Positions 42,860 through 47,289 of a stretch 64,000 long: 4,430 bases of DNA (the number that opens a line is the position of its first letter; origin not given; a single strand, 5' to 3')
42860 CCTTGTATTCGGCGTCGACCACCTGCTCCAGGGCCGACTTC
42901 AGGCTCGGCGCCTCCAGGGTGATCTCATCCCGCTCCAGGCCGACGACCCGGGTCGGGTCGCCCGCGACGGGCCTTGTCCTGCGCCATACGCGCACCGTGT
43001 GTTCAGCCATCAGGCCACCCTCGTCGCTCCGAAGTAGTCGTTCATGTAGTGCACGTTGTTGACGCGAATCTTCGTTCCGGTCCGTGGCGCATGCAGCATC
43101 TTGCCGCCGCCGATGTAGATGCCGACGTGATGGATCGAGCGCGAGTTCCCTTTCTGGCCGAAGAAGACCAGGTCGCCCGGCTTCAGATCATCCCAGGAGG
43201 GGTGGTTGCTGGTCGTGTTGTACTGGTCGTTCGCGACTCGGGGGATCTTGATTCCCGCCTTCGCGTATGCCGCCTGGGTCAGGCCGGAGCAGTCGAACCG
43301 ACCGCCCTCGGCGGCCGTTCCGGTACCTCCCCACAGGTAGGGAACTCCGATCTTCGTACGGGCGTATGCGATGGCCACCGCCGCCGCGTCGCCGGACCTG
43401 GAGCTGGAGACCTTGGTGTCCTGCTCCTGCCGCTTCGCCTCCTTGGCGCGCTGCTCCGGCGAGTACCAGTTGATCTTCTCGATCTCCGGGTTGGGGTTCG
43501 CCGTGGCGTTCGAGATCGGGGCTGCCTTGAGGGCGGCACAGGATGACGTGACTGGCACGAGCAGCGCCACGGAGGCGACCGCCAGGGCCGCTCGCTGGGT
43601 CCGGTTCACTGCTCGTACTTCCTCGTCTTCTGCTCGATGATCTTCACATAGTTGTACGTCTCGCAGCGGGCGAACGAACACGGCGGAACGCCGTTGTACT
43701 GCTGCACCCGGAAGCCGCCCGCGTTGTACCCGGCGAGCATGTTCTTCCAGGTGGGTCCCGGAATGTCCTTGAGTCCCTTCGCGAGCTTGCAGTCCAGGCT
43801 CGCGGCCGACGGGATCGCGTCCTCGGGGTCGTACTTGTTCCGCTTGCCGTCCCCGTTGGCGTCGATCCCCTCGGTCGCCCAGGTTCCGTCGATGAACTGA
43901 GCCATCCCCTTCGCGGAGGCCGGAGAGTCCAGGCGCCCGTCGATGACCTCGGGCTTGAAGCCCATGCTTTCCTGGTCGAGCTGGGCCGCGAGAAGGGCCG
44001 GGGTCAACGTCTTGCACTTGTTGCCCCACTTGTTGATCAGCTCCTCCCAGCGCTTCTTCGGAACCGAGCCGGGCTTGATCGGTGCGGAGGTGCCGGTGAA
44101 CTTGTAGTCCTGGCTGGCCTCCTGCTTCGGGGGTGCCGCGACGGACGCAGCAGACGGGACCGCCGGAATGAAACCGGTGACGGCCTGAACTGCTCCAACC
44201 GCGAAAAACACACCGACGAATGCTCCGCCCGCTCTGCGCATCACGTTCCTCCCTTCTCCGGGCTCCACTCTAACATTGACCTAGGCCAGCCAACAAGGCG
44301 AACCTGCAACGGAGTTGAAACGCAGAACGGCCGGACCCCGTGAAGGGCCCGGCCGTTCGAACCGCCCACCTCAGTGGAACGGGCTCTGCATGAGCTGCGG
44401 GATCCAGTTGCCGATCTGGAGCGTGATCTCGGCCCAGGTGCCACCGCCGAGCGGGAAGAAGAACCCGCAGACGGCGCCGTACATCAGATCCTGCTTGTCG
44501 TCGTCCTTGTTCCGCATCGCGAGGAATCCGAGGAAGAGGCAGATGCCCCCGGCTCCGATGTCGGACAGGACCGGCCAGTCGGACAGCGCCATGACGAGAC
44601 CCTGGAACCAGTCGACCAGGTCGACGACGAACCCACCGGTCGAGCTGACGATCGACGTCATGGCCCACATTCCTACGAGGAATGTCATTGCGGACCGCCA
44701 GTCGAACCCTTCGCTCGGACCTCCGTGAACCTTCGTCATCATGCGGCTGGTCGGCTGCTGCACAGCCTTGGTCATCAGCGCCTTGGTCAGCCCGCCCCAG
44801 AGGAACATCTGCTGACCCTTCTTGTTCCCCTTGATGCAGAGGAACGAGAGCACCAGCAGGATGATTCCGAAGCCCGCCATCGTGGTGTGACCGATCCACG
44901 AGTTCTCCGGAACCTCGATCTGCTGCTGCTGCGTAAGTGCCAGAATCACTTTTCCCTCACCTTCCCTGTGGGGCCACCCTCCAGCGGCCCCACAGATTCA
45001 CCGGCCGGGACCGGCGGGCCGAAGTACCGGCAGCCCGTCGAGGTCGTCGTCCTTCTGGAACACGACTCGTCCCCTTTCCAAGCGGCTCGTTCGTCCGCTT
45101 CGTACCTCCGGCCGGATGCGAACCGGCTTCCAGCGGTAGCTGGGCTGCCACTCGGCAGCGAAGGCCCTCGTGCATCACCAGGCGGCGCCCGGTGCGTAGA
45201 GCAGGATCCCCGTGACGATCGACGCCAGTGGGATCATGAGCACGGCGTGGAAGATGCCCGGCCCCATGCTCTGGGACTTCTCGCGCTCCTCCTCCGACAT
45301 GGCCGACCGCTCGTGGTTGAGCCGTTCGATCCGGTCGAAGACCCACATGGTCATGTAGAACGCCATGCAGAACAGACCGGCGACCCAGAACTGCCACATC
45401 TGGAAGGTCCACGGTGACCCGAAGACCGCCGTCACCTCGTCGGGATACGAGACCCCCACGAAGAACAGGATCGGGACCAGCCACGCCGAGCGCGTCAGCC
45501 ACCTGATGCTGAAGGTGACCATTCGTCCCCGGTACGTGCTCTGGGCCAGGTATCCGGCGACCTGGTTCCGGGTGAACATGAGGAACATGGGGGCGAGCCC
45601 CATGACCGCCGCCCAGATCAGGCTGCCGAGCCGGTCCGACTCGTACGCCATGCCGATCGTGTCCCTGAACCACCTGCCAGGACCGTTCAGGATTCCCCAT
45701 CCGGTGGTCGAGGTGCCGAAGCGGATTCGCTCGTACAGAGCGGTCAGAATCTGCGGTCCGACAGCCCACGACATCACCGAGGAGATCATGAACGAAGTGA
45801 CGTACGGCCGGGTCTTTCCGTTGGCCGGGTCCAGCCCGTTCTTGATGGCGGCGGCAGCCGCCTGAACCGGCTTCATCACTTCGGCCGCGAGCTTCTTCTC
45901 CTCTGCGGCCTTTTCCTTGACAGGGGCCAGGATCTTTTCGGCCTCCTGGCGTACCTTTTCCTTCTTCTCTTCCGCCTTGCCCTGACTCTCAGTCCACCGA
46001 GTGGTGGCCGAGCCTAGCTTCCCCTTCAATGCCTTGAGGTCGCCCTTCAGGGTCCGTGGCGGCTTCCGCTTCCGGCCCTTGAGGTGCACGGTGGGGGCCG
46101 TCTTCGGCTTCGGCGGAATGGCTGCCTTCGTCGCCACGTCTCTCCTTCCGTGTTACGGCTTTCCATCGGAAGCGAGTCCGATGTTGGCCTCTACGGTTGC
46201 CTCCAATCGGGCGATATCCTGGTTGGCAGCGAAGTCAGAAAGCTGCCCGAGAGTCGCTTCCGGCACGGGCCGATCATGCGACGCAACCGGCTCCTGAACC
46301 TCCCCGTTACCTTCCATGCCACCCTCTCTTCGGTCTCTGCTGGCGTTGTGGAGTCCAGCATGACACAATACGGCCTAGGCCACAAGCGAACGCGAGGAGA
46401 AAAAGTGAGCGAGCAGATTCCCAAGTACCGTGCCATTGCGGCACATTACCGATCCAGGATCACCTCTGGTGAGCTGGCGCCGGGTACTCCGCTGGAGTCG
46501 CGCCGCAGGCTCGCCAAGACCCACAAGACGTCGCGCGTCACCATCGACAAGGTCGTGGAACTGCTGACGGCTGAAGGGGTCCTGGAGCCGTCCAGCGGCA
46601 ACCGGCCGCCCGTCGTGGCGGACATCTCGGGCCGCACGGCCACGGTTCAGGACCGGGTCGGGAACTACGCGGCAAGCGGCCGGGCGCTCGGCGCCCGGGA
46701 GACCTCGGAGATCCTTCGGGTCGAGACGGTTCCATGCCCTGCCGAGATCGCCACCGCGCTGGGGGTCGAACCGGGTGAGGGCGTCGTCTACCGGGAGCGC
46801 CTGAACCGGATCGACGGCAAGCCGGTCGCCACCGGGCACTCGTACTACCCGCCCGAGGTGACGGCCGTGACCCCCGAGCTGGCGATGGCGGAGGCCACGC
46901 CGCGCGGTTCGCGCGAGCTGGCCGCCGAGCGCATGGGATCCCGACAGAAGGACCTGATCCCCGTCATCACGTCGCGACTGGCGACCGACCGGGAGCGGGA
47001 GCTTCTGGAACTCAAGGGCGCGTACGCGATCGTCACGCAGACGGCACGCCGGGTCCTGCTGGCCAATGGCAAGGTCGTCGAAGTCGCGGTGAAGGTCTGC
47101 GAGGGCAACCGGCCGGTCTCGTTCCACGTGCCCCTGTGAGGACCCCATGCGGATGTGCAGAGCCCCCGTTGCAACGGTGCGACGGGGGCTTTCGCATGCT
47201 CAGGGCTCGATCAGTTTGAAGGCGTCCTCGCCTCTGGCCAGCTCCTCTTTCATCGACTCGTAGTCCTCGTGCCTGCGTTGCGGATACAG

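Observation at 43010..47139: kil/kor-like module: GntR regulator divergent from membrane proteins plus a split SLT + NlpC/P60 wall-hydrolase pair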

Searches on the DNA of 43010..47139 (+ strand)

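Call 5: search_dna_similar(query=window:43010-47139:+, collection=phages, mode=near, max_rows=20)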
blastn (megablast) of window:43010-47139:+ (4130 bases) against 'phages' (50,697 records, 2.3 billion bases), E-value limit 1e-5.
Records with a match: 7; places in all: 7; records where one place covers at least 80% of the query: 3.
Best place of each record, by identity: 90-95% 1; 60-80% 6.
By first word of the organism name: Streptomyces 7.
By host as written in the record: Streptomyces lividans JI 1326 4; Streptomyces scabiei RL-34 2; Streptomyces griseofuscus ATCC 23916 1.
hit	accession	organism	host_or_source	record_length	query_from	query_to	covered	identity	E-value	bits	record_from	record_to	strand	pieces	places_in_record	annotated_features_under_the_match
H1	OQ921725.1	Streptomyces phage Frankenweenie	Streptomyces scabiei RL-34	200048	1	4130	100%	91.1%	0e+0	5600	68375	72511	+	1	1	107: membrane protein | 109: helix-turn-helix DNA-binding domain protein | 104: glycosyltransferase | 103: hydrolase | 105: hypothetical protein | and 3 other names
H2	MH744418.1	Streptomyces phage JustBecause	Streptomyces lividans JI 1326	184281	1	4130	96%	79.7%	0e+0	2793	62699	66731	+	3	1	96: hypothetical protein | 98: helix-turn-helix DNA-binding protein | 94: glycosyltransferase | 93: hydrolase | 95: hypothetical protein | and 2 other names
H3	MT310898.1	Streptomyces phage Kela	Streptomyces scabiei RL-34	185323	1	4130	96%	79.7%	0e+0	2782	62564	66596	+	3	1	97: hypothetical protein | 99: helix-turn-helix DNA-binding protein | 95: glycosyltransferase | 94: hydrolase | 96: hypothetical protein | and 2 other names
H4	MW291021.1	Streptomyces phage EhyElimayoE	Streptomyces lividans JI 1326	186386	1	4130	71%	79.7%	0e+0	2055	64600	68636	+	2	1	99: membrane protein | 101: helix-turn-helix DNA-binding domain protein | 97: glycosyltransferase | 96: peptidase | 98: membrane protein | and 2 other names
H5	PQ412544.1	Streptomyces phage Quantum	Streptomyces lividans JI 1326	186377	1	4130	71%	79.7%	0e+0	2043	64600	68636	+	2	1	98: membrane protein | 100: helix-turn-helix DNA binding domain | 96: glycosyltransferase | 95: peptidase | 97: membrane protein | and 2 other names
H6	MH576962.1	Streptomyces phage Satis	Streptomyces lividans JI 1326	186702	1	4130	71%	79.7%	0e+0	2043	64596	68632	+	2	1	99: hypothetical protein | 101: helix-turn-helix DNA-binding protein | 97: glycosyltransferase | 96: hydrolase | 98: hypothetical protein | and 2 other names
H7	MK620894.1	Streptomyces phage Kradal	Streptomyces griseofuscus ATCC 23916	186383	1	4130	71%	79.7%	0e+0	2043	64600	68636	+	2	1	99: hypothetical protein | 101: helix-turn-helix DNA-binding protein | 97: glycosyltransferase | 96: hydrolase | 98: hypothetical protein | and 2 other names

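Call 6: get_annotated_region(hit=H1, flank=20000)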
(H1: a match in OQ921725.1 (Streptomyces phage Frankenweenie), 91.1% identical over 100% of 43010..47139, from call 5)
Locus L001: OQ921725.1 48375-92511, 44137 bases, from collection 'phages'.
description: Streptomyces phage Frankenweenie, complete genome.
organism: Streptomyces phage Frankenweenie (NCBI taxid 2969429)
taxonomy: Viruses; Duplodnaviria; Heunggongvirae; Uroviricota; Caudoviricetes
host: Streptomyces scabiei RL-34; source: soil; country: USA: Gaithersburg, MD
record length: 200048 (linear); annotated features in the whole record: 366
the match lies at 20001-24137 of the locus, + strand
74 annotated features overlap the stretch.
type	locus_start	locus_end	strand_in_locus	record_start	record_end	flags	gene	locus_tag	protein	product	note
CDS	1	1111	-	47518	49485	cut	74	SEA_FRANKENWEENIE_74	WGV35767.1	DNA polymerase I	-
CDS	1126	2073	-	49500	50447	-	75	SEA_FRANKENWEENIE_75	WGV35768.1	hypothetical protein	-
CDS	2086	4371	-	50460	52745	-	76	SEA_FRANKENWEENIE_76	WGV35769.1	DNA primase/helicase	-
CDS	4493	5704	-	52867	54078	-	77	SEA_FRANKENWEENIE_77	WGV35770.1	hypothetical protein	-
CDS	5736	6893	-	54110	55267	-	78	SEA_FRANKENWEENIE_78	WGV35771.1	hypothetical protein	-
CDS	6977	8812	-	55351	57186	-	79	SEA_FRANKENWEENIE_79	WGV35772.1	exonuclease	Cas4 exonuclease and intron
CDS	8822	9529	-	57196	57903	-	80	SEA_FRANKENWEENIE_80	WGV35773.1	glycosyltransferase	-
CDS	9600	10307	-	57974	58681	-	81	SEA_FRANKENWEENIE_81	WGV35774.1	hypothetical protein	-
CDS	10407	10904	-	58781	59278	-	82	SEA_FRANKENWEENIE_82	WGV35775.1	hypothetical protein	-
CDS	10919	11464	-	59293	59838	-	83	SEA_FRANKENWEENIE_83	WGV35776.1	hypothetical protein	-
CDS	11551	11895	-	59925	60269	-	84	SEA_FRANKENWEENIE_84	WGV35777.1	hypothetical protein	-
CDS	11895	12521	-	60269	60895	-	85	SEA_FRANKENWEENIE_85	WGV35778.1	DnaE-like DNA polymerase III alpha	-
CDS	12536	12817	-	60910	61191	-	86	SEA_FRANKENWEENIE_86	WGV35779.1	hypothetical protein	-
CDS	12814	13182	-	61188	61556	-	87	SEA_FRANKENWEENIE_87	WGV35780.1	hypothetical protein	-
CDS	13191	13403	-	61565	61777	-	88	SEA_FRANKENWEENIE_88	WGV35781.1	hypothetical protein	-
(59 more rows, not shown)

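Call 7: get_annotated_region(hit=H4, flank=8000)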
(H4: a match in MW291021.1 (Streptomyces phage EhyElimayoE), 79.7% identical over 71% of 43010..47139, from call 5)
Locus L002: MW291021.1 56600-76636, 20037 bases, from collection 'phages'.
description: Streptomyces phage EhyElimayoE, complete genome.
organism: Streptomyces phage EhyElimayoE (NCBI taxid 2793706)
taxonomy: Viruses; Duplodnaviria; Heunggongvirae; Uroviricota; Caudoviricetes
host: Streptomyces lividans JI 1326; source: soil; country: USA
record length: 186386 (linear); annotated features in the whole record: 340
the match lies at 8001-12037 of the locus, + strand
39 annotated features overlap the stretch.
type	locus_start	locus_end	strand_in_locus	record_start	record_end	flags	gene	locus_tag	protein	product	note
CDS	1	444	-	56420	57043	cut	78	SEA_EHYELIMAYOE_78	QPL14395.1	DnaE-like DNA polymerase III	-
CDS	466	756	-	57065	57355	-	79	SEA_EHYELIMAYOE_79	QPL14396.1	hypothetical protein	-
CDS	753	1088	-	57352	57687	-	80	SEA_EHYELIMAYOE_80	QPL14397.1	hypothetical protein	-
CDS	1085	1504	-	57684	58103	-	81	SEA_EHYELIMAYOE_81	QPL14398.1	hypothetical protein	-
CDS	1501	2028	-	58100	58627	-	82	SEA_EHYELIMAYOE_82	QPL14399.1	hypothetical protein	-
CDS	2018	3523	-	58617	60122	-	83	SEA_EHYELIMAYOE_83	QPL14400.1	DNA helicase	-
CDS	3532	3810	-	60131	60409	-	84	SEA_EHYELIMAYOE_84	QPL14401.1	helix-tun-helix DNA binding domain protein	-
CDS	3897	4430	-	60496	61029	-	85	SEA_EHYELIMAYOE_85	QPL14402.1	hypothetical protein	-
CDS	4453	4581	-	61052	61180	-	86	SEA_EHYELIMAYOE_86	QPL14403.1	membrane protein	-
CDS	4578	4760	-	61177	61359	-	87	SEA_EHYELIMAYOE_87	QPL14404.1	helix-turn-helix DNA binding domain protein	-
CDS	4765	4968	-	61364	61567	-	88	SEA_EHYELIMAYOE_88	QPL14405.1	hypothetical protein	-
CDS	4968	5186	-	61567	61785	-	89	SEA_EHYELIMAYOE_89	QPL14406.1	hypothetical protein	-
CDS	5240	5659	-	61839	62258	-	90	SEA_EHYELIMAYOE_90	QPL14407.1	membrane protein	-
CDS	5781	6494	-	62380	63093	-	91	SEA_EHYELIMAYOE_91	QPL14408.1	hypothetical protein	-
CDS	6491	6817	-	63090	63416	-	92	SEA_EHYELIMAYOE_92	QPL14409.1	hypothetical protein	-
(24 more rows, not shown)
